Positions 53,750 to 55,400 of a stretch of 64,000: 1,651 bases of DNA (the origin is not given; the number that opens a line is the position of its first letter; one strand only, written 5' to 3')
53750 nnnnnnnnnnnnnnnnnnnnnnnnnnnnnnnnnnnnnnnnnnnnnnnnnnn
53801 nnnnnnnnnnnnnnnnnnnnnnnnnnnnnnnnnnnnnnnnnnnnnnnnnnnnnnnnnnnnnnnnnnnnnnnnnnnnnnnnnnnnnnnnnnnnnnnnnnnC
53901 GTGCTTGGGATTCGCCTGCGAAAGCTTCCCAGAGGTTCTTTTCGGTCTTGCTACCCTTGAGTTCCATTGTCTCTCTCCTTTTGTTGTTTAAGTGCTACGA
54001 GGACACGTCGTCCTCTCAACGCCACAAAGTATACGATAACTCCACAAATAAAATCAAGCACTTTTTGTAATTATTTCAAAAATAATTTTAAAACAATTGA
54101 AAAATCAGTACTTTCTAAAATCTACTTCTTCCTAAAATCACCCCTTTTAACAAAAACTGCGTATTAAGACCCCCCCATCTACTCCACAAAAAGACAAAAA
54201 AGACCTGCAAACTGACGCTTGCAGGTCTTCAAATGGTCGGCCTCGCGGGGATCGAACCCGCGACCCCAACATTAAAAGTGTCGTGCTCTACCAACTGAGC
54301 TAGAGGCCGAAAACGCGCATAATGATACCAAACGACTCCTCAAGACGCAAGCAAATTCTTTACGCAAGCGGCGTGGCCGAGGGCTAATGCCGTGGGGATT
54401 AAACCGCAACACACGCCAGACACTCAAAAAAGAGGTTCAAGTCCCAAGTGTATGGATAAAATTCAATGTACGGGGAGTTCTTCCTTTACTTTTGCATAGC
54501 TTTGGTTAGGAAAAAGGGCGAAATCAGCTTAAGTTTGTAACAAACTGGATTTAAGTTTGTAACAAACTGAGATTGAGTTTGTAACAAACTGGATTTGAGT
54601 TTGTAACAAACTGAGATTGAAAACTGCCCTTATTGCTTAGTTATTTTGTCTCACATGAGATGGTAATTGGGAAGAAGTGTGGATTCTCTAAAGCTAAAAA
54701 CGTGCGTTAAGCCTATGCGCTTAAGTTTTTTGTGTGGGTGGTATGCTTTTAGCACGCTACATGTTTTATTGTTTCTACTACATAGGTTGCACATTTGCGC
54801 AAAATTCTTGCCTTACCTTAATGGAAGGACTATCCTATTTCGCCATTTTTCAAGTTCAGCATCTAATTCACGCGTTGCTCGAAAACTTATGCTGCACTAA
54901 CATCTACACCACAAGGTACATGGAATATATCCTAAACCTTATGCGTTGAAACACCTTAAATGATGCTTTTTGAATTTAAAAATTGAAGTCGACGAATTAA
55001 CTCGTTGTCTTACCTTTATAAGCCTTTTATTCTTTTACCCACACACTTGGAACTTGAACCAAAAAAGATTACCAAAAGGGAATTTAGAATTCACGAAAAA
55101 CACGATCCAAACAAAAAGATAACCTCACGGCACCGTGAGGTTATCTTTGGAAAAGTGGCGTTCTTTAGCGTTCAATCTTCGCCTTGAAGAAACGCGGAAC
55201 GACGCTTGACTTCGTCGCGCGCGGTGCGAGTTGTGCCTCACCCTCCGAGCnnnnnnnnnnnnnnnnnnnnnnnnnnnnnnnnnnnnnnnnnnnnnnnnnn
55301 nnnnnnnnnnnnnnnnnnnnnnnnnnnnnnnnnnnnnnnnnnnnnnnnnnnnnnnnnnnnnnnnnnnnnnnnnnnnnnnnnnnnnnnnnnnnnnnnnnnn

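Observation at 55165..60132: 1655-aa secreted LTD-LamG-LamG-CotH-LTD protein: giant surface or extracellular CotH-family putative kinase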

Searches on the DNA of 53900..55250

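Call 53: search_rna_families(source=window, start=53900, end=55250, threshold=evalue, max_evalue=1)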
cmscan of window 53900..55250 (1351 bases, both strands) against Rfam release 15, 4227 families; matches with E-value up to 1: 14.
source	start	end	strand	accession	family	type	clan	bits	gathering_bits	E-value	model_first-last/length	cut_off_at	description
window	54237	54309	-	RF00005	tRNA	Gene; tRNA;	CL00001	68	29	2.3e-14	1-71/71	no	tRNA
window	54525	54621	+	RF03905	MIR6149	Gene; miRNA;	-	26.3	100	0.017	1-99/99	no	MIR6149 microRNA precursor family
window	54236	54309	+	RF04354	Plastid-ycf2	Cis-reg;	-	26.1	65.7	0.0089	1-75/75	no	Plastid-ycf2 5UTR RNA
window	54532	54612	-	RF03940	MIR9563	Gene; miRNA;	-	25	90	0.047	1-127/127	no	MIR9563 microRNA precursor family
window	54532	54612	+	RF03769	mir-3913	Gene; miRNA;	-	24.3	100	0.052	1-100/100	no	mir-3913 microRNA precursor family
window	54527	54617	+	RF02536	AEV_CRE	Cis-reg;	-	24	100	0.046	1-135/135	no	Avian encephalitis virus (AEV) cis-acting replication element (CRE)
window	54522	54600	+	RF03908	MIR6459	Gene; miRNA;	-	21.8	100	0.084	1-87/87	no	MIR6459 microRNA precursor family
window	54540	54604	+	RF04300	mir-39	Gene; miRNA;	CL00088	21.7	62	0.42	1-74/74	no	mir-39 microRNA precursor family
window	54549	54617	-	RF03370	mir-2566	Gene; miRNA;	-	20.9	86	0.72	1-83/83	no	mir-2566 microRNA precursor family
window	54532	54612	+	RF04070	MIR6440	Gene; miRNA;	-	20.8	95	0.57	1-108/108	no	MIR6440 microRNA precursor family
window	54532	54612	-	RF04070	MIR6440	Gene; miRNA;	-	19.9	95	0.95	1-108/108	no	MIR6440 microRNA precursor family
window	54962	55147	+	RF02590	Spy1186876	Gene; sRNA;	-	17.8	208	0.34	1-243/243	no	S. pyogenes small RNA 1186876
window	54530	54631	+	RF00664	mir-223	Gene; miRNA;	-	16.7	57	0.64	1-106/106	no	mir-223 microRNA precursor family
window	54881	54965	-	RF02171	RFPL3-AS1_1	Gene; lncRNA;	-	16.3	70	0.35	1-88/88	no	RFPL3 antisense RNA 1 conserved region 1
